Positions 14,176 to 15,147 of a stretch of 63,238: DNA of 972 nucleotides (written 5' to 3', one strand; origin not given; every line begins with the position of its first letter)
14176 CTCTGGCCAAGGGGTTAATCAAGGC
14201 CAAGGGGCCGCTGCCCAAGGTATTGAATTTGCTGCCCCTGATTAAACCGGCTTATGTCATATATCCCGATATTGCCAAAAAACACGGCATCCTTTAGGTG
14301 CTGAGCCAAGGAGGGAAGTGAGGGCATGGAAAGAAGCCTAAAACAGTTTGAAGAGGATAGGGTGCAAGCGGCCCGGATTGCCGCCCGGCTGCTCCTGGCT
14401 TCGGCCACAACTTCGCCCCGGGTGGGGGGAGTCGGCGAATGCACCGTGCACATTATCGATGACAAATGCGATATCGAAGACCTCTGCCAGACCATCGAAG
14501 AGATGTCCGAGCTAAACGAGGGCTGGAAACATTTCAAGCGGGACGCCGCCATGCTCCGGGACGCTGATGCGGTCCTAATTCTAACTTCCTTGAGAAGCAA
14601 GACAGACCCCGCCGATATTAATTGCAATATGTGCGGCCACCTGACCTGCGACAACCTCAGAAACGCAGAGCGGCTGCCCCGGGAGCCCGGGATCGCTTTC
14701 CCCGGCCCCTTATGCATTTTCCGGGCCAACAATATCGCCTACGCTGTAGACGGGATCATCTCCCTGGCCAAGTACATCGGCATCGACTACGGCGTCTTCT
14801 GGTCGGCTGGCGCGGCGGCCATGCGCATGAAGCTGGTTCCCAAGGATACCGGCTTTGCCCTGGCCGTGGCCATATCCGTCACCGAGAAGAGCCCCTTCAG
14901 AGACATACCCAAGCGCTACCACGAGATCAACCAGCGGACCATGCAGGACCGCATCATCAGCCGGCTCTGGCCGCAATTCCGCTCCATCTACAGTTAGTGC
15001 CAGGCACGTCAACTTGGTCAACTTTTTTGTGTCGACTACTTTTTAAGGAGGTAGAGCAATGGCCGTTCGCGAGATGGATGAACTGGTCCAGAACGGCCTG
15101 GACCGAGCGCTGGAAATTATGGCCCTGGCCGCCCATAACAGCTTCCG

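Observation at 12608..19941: TetR-linked acyl-CoA cluster with two tandem DUF2148 Fe-S paralogs and an SCP2 carrier but no hydratase or dehydrogenase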

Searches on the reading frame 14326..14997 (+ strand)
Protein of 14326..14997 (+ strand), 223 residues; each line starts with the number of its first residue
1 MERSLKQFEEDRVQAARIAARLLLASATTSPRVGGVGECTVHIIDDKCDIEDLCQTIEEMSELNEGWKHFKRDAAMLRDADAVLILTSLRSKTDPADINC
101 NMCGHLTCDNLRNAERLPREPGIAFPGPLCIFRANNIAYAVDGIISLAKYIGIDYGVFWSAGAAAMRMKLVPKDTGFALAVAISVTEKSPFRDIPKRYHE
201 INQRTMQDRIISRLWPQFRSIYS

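Call 3: search_protein_families(library=pfam, proteins=[window:14326-14997:+], max_evalue=0.01)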
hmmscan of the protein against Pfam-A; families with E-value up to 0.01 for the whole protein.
window:14326-14997:+ (223 aa): 1 family
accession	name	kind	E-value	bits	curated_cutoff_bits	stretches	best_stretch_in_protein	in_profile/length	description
PF09918.14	DUF2148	-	9e-19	67.7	25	1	127-193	2-67/68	Uncharacterized protein containing a ferredoxin domain (DUF2148)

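Call 4: search_protein_families(library=ncbifam, proteins=[window:14326-14997:+], max_evalue=0.01)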
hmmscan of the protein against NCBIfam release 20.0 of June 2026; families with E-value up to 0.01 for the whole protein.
window:14326-14997:+ (223 aa): 0 families

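Call 6: search_solved_structures(query=window:14326-14997:+, max_evalue=10, show_alignments=2)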
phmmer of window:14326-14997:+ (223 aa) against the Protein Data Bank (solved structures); distinct sequences matched with E-value up to 10: 0.

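Call 9: find_homologous_proteins(query=window:14326-14997:+)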
Query window:14326-14997:+ (223 aa): 410 proteins with E <= 0.001 among 2190 candidates; the best 120 are listed.
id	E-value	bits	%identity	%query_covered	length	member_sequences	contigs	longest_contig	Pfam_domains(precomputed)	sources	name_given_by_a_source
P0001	3.3e-146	502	100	100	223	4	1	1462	PF09918.15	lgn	-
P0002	2.6e-124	431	85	100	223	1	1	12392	PF09918.15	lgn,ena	-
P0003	2.5e-122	424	81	100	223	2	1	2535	PF09918.15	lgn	-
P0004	6.6e-122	423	81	100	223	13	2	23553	PF09918.15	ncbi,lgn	-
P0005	1.6e-120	418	81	100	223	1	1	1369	PF09918.15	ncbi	-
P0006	1.2e-119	416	81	100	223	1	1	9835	PF09918.15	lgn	-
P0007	2.2e-119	415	82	100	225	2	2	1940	PF09918.15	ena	-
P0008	2.2e-119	415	81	100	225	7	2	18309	PF09918.15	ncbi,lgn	ncbi:MAG: DUF2148 domain-containing protein [Thermodesulfobacteriota bacterium]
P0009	4.2e-119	414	80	100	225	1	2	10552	PF09918.15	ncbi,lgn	-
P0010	5.8e-119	413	81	100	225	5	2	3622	PF09918.15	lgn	-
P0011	9.6e-119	413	80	100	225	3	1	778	PF09918.15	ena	-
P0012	1.0e-118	412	78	100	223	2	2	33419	PF09918.15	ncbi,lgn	-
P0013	4.8e-118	410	79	100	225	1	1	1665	PF09918.15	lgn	-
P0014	5.3e-118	410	79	100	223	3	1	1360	PF09918.15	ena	-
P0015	2.0e-117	408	78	100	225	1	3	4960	PF09918.15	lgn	-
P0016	2.5e-117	408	80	100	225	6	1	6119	PF09918.15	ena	-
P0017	2.6e-117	408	79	100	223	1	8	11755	PF09918.15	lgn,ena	-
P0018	3.7e-117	407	81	100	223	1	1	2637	PF09918.15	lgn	-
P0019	3.9e-117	407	80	100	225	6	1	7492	PF09918.15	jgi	jgi:uncharacterized ferredoxin-like protein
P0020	5.0e-117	407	79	100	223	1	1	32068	PF09918.15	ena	-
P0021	6.4e-117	407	80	100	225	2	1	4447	PF09918.15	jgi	jgi:uncharacterized ferredoxin-like protein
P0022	6.7e-117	407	78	100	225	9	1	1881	PF09918.15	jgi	jgi:uncharacterized ferredoxin-like protein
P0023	7.1e-117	406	78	100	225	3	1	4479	PF09918.15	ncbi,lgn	-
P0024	1.7e-116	405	78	100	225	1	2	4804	PF09918.15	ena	-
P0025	1.8e-116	405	78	100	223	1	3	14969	PF09918.15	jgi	-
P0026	1.9e-116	405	78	100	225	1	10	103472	PF09918.15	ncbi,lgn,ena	-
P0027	2.2e-116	405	78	100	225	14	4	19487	PF09918.15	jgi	jgi:uncharacterized ferredoxin-like protein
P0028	2.5e-116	405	79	100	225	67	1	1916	PF09918.15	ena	-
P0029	2.5e-116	405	78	100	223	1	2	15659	PF09918.15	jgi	-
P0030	3.5e-116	404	78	100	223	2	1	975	PF09918.15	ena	-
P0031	3.6e-116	404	78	100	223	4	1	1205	PF09918.15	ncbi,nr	ncbi:MAG: hypothetical protein FJY85_20240 [Deltaproteobacteria bacterium]|nr:hypothetical protein [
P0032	3.7e-116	404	79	100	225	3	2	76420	PF09918.15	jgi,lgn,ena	-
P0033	4.9e-116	404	78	100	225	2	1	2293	PF09918.15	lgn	-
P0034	6.8e-116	403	85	100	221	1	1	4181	PF09918.15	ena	-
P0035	9.1e-116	403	78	100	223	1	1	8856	PF09918.15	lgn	-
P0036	9.4e-116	403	79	100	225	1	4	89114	PF09918.15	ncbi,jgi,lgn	-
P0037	9.4e-116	403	80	100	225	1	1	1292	PF09918.15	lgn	-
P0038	1.2e-115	402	78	100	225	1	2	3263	PF09918.15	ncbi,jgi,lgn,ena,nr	ncbi:MAG TPA: hypothetical protein ENN21_09110 [Spirochaetes bacterium]|nr:hypothetical protein [Spi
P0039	1.3e-115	402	78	100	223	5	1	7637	PF09918.15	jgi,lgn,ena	-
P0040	1.3e-115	402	79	100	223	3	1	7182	PF09918.15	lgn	-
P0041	1.3e-115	402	78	100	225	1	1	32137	PF09918.15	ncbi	-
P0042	1.3e-115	402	78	100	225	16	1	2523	PF09918.15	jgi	-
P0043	1.3e-115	402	78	100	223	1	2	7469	PF09918.15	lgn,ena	-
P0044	1.8e-115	402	80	100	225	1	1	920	PF09918.15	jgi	-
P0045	1.8e-115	402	78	100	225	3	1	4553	PF09918.15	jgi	-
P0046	1.8e-115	402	79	100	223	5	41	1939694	PF09918.15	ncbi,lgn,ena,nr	ncbi:MAG TPA: hypothetical protein GX744_04995 [Firmicutes bacterium]|nr:hypothetical protein [Bacil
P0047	1.9e-115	402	79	100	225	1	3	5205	PF09918.15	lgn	-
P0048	4.1e-115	401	77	100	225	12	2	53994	PF09918.15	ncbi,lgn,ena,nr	ncbi:MAG: DUF2148 domain-containing protein [Deltaproteobacteria bacterium]|nr:DUF2148 domain-contai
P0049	4.5e-115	401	77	100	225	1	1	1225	PF09918.15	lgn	-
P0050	4.7e-115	401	78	100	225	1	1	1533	PF09918.15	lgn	-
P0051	7.2e-115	400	80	98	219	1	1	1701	PF09918.15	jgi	jgi:uncharacterized ferredoxin-like protein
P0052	7.6e-115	400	79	100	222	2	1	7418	PF09918.15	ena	-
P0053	9.2e-115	400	78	100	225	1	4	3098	PF09918.15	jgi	jgi:uncharacterized ferredoxin-like protein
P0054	1.1e-114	399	76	100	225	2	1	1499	PF09918.15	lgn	-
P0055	1.3e-114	399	78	100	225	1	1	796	PF09918.15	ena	-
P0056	1.5e-114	399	78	100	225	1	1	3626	PF09918.15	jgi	jgi:uncharacterized ferredoxin-like protein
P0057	1.5e-114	399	77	100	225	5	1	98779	PF09918.15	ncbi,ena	-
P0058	2.4e-114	398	78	100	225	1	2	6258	PF09918.15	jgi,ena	jgi:uncharacterized ferredoxin-like protein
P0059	2.4e-114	398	78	100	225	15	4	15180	PF09918.15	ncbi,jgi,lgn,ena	-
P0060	2.5e-114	398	78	100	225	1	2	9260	PF09918.15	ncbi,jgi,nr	ncbi:MAG: hypothetical protein JRD43_05370 [Deltaproteobacteria bacterium]|nr:hypothetical protein [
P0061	3.3e-114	398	77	100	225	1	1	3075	PF09918.15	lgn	-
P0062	3.3e-114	398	78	100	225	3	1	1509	PF09918.15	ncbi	-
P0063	3.3e-114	398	78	100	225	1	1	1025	PF09918.15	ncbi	-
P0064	3.4e-114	398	78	100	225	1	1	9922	PF09918.15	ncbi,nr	ncbi:MAG: hypothetical protein IBX68_07080 [Dehalococcoidia bacterium]|nr:hypothetical protein [Deha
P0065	4.5e-114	397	78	100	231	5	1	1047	PF09918.15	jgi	jgi:uncharacterized ferredoxin-like protein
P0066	4.7e-114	397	78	100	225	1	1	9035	PF09918.15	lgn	-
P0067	4.7e-114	397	77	100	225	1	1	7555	PF09918.15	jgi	jgi:uncharacterized ferredoxin-like protein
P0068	4.8e-114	397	78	100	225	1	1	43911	PF09918.15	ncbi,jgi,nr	ncbi:MAG: hypothetical protein JRC93_06265 [Deltaproteobacteria bacterium]|nr:hypothetical protein [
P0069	4.9e-114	397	77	100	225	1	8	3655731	PF09918.15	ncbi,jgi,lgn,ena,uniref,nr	ncbi:Protein of unknown function DUF2148 [Desulfarculus baarsii DSM 2075]|uniref:DUF2148 domain-cont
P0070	6.2e-114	397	76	100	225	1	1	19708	PF09918.15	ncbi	ncbi:MAG: DUF2148 domain-containing protein [Pseudomonadota bacterium]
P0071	8.7e-114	396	75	100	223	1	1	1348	PF09918.15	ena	-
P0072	1.2e-113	396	77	100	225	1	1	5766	PF09918.15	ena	-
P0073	1.2e-113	396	77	100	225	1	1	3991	PF09918.15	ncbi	-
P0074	1.6e-113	395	76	100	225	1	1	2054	PF09918.15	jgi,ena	-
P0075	1.7e-113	395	76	100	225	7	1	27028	PF09918.15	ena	-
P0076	1.7e-113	395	77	100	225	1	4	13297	PF09918.15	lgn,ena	-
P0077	2.0e-113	395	77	100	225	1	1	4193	PF09918.15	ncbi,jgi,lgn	-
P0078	2.3e-113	395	76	100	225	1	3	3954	PF09918.15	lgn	-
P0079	2.3e-113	395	75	100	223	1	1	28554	PF09918.15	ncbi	-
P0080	2.3e-113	395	78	100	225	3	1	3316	PF09918.15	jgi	jgi:uncharacterized ferredoxin-like protein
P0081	2.8e-113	395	76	100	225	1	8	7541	PF09918.15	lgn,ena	-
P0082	2.8e-113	395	77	100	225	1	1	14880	PF09918.15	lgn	-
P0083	3.2e-113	395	75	100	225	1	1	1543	PF09918.15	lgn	-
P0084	3.2e-113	395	76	100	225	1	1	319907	PF09918.15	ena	-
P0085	3.7e-113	394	78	100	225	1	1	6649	PF09918.15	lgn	-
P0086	3.9e-113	394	77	100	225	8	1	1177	PF09918.15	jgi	jgi:uncharacterized ferredoxin-like protein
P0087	4.2e-113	394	76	100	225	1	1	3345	PF09918.15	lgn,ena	-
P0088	4.5e-113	394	76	100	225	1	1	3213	PF09918.15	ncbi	-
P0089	4.6e-113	394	77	100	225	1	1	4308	PF09918.15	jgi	jgi:uncharacterized ferredoxin-like protein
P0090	4.7e-113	394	77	100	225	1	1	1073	PF09918.15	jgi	jgi:uncharacterized ferredoxin-like protein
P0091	5.9e-113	394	75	100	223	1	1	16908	PF09918.15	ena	-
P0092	6.0e-113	394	75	100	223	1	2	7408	PF09918.15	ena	-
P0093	6.2e-113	394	77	100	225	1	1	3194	PF09918.15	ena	-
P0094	7.5e-113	393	76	100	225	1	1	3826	PF09918.15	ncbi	-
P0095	7.5e-113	393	77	100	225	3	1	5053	PF09918.15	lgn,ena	-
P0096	8.0e-113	393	75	100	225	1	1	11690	PF09918.15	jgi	-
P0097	8.4e-113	393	76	100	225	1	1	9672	PF09918.15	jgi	jgi:uncharacterized ferredoxin-like protein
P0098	9.0e-113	393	77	100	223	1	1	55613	PF09918.15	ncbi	ncbi:MAG: DUF2148 domain-containing protein [Thermodesulfobacteriota bacterium]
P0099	1.1e-112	393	75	100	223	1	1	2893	PF09918.15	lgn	-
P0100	1.2e-112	393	76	100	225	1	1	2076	PF09918.15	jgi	-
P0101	1.5e-112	392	76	100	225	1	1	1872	PF09918.15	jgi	jgi:uncharacterized ferredoxin-like protein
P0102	1.6e-112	392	74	100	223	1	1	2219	PF09918.15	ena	-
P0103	1.6e-112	392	76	100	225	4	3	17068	PF09918.15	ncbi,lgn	-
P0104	1.6e-112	392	76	100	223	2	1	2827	PF09918.15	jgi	jgi:uncharacterized ferredoxin-like protein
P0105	1.9e-112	392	76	100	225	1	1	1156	PF09918.15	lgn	-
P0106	1.9e-112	392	76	100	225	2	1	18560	PF09918.15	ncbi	-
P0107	2.1e-112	392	75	100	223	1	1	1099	PF09918.15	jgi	jgi:uncharacterized ferredoxin-like protein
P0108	2.3e-112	392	77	100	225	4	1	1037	PF09918.15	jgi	-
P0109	2.5e-112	392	77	100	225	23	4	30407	PF09918.15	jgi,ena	-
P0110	2.9e-112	391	78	98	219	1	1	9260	PF09918.15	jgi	-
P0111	3.1e-112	391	77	100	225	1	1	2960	PF09918.15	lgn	-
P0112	3.1e-112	391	76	100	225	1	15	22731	PF09918.15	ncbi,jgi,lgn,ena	-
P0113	3.2e-112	391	75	100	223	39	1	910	PF09918.15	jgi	jgi:uncharacterized ferredoxin-like protein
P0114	3.2e-112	391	75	100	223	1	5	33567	PF09918.15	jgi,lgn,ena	-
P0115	3.3e-112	391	76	100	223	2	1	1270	PF09918.15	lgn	-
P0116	4.9e-112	391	74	100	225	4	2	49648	PF09918.15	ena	-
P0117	5.1e-112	391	77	100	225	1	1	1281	PF09918.15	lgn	-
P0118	5.8e-112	390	77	100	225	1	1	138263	PF09918.15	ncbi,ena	-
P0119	5.9e-112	390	74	100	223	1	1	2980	PF09918.15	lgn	-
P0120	7.1e-112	390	74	100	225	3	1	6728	PF09918.15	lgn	-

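Call 10: find_encoding_contigs(protein=P0069, flank=10000, max_places=2)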
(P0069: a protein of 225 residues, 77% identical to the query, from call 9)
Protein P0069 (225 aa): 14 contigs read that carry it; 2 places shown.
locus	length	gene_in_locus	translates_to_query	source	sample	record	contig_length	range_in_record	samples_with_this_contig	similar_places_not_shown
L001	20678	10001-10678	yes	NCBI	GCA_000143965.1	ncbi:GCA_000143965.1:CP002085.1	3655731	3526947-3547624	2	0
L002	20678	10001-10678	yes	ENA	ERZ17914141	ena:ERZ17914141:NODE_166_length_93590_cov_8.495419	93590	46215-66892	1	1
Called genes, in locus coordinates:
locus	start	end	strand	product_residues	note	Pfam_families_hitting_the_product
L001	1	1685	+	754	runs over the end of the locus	PF04715:, PF00425:Chorismate_bind, PF01063:Aminotran_4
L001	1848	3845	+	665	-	PF16177:ACAS_N, PF00501:AMP-binding, PF13193:AMP-binding_C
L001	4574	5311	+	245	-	PF00404:Dockerin_1 (faint), PF10591:SPARC_Ca_bdg (faint), PF00036:EF-hand_1 (faint), PF13202:EF-hand_5 (faint), PF13405:EF-hand_6 (faint), PF13833:EF-hand_8 (faint), PF13499:EF-hand_7 (weak)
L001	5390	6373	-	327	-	PF01699:Na_Ca_ex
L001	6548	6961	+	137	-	PF01381:HTH_3 (faint), PF13384:HTH_23 (faint), PF00376:MerR, PF13411:MerR_1, PF09278:MerR-DNA-bind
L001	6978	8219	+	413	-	PF02771:Acyl-CoA_dh_N, PF02770:Acyl-CoA_dh_M, PF00441:Acyl-CoA_dh_1, PF22924:ACOX_C_alpha1 (faint), PF08028:Acyl-CoA_dh_2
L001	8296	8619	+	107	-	-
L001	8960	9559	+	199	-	PF00440:TetR_N, PF13977:TetR_C_6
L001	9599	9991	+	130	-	-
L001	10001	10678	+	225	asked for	PF09918:DUF2148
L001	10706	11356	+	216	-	PF09918:DUF2148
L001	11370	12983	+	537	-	PF00501:AMP-binding, PF13193:AMP-binding_C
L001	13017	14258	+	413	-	PF02771:Acyl-CoA_dh_N, PF02770:Acyl-CoA_dh_M, PF00441:Acyl-CoA_dh_1, PF08028:Acyl-CoA_dh_2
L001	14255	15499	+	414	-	PF00108:Thiolase_N, PF08545:ACP_syn_III (faint), PF02803:Thiolase_C (weak), PF22691:Thiolase_C_1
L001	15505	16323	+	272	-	PF00106:adh_short, PF08659:KR, PF13561:adh_short_C2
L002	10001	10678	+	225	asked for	PF09918:DUF2148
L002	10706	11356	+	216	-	PF09918:DUF2148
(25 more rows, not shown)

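Call 11: find_encoding_contigs(protein=P0046, flank=10000, max_places=2)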
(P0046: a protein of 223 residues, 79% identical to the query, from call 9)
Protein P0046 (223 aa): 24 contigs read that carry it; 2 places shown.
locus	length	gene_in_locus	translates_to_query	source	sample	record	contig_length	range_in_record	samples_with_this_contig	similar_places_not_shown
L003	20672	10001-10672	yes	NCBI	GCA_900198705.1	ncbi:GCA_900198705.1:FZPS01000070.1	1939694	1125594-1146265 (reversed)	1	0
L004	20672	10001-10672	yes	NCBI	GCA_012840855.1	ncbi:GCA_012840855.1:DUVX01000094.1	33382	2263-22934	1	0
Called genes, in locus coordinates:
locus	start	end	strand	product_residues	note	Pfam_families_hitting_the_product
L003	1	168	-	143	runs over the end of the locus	PF03946:Ribosomal_L11_N, PF00298:Ribosomal_L11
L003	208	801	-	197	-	PF02357:NusG, PF00467:KOW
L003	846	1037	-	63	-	PF00584:SecE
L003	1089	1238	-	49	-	-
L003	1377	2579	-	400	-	PF00009:GTP_EFTU, PF03144:GTP_EFTU_D2, PF03143:GTP_EFTU_D3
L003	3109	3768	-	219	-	PF04542:Sigma70_r2, PF08281:Sigma70_r4_2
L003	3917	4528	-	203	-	PF08032:SpoU_sub_bind (weak), PF00588:SpoU_methylase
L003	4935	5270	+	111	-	-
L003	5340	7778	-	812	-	PF17760:UvrA_inter, PF02463:SMC_N (faint), PF17755:UvrA_DNA-bind, PF00005:ABC_tran (faint), PF13304:AAA_21 (faint)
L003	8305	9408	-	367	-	PF03435:Sacchrp_dh_NADP, PF16653:Sacchrp_dh_C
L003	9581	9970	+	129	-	-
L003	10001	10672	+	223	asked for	PF09918:DUF2148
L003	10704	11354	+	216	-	PF09918:DUF2148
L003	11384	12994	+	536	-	PF00501:AMP-binding, PF13193:AMP-binding_C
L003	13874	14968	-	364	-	PF01950:FBPase_3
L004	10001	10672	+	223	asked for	PF09918:DUF2148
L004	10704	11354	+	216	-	PF09918:DUF2148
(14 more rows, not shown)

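Call 13: find_related_loci(query=window:14326-14997:+, collection=genome_contigs, flank=10000)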
Query window:14326-14997:+ (223 aa) in genome_contigs; peptide patterns used: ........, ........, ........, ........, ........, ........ (x = any residue, [..] = any of these).
157 stretches matched a pattern; 97 encode a relative of the query (tblastn E <= 1e-3); the best 80 are kept; 80 distinct loci.
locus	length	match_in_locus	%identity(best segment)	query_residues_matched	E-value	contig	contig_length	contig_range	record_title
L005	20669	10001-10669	82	1-223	2e-126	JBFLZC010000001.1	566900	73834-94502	MAG: Thermodesulfobacteriota bacterium isolate MAG101 MAG101_1, whole genome shotgun sequence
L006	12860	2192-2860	81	1-223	5e-126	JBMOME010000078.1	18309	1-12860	MAG: Thermodesulfobacteriota bacterium isolate Betzabe_MAG042 MAG042_78, whole genome shotgun sequence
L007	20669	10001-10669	79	1-223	2e-124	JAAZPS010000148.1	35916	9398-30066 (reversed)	MAG: Bacillota bacterium isolate AS4KglBPMA_3 5869_AS4K, whole genome shotgun sequence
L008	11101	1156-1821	81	2-223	7e-124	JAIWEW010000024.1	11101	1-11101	MAG: bacterium isolate JL_US_03_9 NODE_1283_length_11101_cov_0.980955, whole genome shotgun sequence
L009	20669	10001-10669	79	1-223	4e-124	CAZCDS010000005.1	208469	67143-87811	MAG TPA_asm: uncultured Syntrophaceae bacterium isolate SRP323688_co1_111 genome assembly, contig: NODE_120_length_20846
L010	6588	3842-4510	78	1-223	6e-122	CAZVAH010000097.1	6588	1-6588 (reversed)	MAG TPA_asm: uncultured Bacteriovoracaceae bacterium isolate SRP068000_co4_477 genome assembly, contig: NODE_22143_lengt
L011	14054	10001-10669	78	1-223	8e-122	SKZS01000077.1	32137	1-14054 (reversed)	MAG: Syntrophomonadaceae bacterium isolate CSSed162cmB_344 CSSed16-2cmB-1887, whole genome shotgun sequence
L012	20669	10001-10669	79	1-223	6e-122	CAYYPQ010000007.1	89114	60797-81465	MAG TPA_asm: uncultured Desulfobacteraceae bacterium isolate binchicken_co129_900 genome assembly, contig: NODE_425_leng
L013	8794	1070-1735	79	2-223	6e-122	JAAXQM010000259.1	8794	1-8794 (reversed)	MAG: Dehalococcoidales bacterium isolate MAG-BB-17 scaffold_1848, whole genome shotgun sequence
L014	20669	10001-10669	78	1-223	3e-121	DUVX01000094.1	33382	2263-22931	MAG TPA_asm: Bacillota bacterium isolate AS08sgBPME_77 141316_AS08, whole genome shotgun sequence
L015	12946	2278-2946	78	1-223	4e-121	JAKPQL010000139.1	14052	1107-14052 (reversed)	MAG: Deltaproteobacteria bacterium isolate JPNA_maxbin.196 k141_1178230, whole genome shotgun sequence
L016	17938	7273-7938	78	2-223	7e-121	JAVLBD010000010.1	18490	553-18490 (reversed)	MAG: Dehalococcoidia bacterium isolate Uz-K9-09 NODE_10_length_18490_cov_2.885516, whole genome shotgun sequence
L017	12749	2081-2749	78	1-223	7e-121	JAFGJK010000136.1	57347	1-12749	MAG: Spirochaetes bacterium isolate Zod_Metabat.271 k87_12822780, whole genome shotgun sequence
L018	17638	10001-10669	78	1-223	2e-120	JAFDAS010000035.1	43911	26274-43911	MAG: Deltaproteobacteria bacterium isolate AB_3033_Bin_88 AB_3033_Bin_88_scaffold_5633, whole genome shotgun sequence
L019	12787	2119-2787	76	1-223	3e-120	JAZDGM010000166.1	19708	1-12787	MAG: Pseudomonadota bacterium isolate MEGAHIT-group-0.264 k141_17564586, whole genome shotgun sequence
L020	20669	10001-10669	75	1-223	1e-119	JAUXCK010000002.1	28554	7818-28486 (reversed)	MAG: Desulfobacteraceae bacterium isolate CSMAG_2823 CSMAG_2823_k117_4122882_length_28554_cov_35.0000, whole genome shot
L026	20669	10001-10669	74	1-223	1e-117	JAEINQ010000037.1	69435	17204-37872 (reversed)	MAG: Desulfobacterales bacterium isolate MAG8 NODE_392_length_69435_cov_6.756481, whole genome shotgun sequence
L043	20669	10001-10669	72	1-223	3e-116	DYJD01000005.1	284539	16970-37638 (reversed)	MAG TPA_asm: Desulfosudis oleivorans isolate FI88_2_51_70 Afr_mines_FI88_25_length_284539_cov_29_237268, whole genome sh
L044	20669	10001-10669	74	1-223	2e-116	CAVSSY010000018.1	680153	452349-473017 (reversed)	MAG: uncultured delta proteobacterium isolate MFD05684.bin.2.99 genome assembly, contig: contig_57999, whole genome shot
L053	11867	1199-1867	74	1-223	1e-115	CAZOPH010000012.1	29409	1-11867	MAG TPA_asm: uncultured Smithella sp. isolate SRP263991_co5_124 genome assembly, contig: NODE_3218_length_29409_cov_23.3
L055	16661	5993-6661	75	1-223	1e-115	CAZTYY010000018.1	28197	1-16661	MAG TPA_asm: uncultured Desulfobacterales bacterium isolate binchicken_co86_189 genome assembly, contig: NODE_266_length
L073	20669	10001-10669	72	1-223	3e-113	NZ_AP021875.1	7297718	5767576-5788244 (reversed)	Desulfosarcina widdelii strain PP31 chromosome, complete genome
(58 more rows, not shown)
